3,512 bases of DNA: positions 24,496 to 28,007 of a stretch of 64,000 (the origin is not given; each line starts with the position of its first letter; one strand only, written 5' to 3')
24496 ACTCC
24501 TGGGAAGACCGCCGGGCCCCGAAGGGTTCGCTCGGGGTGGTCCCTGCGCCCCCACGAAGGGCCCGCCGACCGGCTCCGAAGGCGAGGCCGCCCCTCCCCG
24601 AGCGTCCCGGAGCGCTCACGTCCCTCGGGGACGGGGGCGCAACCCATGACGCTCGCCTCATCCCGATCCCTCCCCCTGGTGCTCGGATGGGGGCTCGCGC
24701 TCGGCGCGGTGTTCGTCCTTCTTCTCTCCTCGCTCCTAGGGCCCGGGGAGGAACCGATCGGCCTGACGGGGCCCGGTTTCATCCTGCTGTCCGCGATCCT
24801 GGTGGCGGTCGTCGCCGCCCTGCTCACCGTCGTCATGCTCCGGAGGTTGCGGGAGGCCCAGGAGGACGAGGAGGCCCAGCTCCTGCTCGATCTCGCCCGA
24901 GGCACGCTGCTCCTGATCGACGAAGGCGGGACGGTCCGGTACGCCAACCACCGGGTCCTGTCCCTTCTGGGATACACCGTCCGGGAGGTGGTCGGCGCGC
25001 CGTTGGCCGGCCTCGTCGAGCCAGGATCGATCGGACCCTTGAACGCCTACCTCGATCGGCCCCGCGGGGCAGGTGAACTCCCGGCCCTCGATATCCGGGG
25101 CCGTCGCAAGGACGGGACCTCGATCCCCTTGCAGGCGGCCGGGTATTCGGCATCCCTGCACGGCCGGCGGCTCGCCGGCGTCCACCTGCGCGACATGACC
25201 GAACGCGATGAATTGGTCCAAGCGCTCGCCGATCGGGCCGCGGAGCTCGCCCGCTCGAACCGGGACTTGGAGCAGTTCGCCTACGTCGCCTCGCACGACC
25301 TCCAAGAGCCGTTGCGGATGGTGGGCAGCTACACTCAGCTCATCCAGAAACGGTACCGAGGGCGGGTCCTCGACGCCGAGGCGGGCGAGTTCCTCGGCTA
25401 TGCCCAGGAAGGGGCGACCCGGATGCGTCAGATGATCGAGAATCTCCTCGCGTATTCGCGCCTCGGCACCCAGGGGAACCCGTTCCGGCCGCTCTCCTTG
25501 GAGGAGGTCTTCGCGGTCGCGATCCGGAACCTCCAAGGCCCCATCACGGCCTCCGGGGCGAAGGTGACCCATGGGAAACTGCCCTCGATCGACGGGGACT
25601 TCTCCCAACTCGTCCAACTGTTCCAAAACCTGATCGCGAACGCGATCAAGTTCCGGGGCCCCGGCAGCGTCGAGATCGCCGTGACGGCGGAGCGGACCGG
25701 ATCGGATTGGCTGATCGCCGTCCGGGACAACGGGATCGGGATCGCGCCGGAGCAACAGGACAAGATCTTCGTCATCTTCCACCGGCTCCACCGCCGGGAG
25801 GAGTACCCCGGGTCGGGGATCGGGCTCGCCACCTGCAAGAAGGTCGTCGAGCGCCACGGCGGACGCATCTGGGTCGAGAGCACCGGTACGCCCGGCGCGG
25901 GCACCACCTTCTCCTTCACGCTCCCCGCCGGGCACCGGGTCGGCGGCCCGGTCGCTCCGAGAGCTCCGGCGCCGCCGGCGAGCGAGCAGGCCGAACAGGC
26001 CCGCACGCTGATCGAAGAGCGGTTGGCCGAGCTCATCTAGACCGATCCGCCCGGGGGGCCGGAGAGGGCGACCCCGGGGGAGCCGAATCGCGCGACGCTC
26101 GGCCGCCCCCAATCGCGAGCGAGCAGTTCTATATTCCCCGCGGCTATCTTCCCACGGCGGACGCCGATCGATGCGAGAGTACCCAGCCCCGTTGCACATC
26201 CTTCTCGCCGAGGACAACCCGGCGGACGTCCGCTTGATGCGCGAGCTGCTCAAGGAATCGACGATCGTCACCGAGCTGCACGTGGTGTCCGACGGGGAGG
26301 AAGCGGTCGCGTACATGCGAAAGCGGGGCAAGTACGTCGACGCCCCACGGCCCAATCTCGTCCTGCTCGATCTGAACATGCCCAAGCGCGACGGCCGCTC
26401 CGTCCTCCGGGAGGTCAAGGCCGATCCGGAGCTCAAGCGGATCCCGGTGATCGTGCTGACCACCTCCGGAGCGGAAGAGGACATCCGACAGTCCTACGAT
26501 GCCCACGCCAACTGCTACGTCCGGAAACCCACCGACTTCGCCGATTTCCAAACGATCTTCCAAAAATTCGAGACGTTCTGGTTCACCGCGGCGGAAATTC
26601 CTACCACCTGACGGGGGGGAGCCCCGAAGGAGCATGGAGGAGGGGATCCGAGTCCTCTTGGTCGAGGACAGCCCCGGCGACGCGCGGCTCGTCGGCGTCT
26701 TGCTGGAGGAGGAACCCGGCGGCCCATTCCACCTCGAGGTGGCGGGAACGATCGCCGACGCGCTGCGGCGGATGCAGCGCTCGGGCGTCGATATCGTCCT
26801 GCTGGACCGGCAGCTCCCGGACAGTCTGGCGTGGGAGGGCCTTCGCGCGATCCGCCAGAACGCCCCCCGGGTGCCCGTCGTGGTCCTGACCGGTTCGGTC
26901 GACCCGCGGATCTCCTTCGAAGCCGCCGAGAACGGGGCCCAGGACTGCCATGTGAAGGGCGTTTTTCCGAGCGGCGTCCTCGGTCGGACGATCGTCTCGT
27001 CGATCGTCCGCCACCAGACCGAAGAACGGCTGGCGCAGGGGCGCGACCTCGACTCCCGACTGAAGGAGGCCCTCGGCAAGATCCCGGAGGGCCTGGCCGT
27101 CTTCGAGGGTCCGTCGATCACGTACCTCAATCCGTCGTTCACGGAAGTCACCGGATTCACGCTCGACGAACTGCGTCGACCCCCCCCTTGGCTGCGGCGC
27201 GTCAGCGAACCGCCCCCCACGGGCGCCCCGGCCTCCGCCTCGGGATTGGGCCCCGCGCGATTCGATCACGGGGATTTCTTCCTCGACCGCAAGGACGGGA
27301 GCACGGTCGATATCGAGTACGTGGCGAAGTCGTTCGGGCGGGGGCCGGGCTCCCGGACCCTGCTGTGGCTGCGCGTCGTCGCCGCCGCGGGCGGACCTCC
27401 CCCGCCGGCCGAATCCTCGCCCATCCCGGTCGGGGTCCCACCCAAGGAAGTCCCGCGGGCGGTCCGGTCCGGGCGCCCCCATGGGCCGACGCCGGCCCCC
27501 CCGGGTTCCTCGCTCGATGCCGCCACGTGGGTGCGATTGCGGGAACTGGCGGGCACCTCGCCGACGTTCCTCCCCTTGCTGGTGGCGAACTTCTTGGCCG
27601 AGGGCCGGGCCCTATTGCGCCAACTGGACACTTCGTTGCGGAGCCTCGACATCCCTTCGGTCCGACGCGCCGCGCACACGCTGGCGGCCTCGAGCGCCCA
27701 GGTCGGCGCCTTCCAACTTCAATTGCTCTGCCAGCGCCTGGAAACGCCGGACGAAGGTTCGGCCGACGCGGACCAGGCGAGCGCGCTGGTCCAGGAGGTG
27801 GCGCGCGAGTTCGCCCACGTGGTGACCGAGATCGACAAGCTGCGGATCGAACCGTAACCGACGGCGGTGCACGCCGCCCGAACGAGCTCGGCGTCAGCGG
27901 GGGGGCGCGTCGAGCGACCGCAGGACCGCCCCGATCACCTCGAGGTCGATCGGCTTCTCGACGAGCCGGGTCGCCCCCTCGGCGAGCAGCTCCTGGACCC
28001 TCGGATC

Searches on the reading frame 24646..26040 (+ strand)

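Call 12: search_protein_families(library=pfam, proteins=[window:24646-26040:+], max_evalue=0.001)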
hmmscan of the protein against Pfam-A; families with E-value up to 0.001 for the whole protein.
window:24646-26040:+ (464 aa): 5 families
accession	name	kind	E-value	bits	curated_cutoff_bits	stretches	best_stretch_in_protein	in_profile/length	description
PF02518.31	HATPase_c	-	5.3e-29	101.3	26.4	1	318-428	2-109/111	Histidine kinase-, DNA gyrase B-, and HSP90-like ATPase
PF00512.31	HisKA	-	5.8e-10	39.5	26.9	1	208-275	2-65/66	His Kinase A (phospho-acceptor) domain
PF13426.13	PAS_9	-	6.4e-08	33.3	27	1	89-186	5-103/103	PAS domain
PF00989.32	PAS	-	5.1e-05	23.7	22.6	1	78-127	4-53/113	PAS fold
PF13188.13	PAS_8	-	0.00013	22.1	21.8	1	80-120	6-43/65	PAS domain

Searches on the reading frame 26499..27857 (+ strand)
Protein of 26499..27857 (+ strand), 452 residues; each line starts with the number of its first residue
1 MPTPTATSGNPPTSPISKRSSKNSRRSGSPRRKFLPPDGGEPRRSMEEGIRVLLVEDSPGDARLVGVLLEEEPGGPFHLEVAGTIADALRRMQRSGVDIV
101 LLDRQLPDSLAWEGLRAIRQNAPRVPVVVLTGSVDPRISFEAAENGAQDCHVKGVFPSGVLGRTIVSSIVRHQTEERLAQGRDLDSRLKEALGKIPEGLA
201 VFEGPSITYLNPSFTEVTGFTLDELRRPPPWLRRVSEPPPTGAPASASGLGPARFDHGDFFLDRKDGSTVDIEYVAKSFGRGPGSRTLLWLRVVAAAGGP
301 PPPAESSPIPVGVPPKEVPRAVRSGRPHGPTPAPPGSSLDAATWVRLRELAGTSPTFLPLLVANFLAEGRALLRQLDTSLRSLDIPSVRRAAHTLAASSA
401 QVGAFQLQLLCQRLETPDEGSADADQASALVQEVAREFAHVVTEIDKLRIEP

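Call 12: search_protein_families(library=pfam, proteins=[window:26499-27857:+], max_evalue=0.001)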
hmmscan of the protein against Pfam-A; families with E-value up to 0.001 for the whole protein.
window:26499-27857:+ (452 aa): 3 families
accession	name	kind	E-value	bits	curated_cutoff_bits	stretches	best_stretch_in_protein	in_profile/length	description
PF00072.30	Response_reg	-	1.3e-12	48.2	30.2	1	52-154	1-100/111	Response regulator receiver domain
PF01627.28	Hpt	-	2.1e-10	41.2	24.6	1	361-433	2-77/84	Hpt domain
PF13188.13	PAS_8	-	0.00069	19.9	21.8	0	187-226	2-44/65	PAS domain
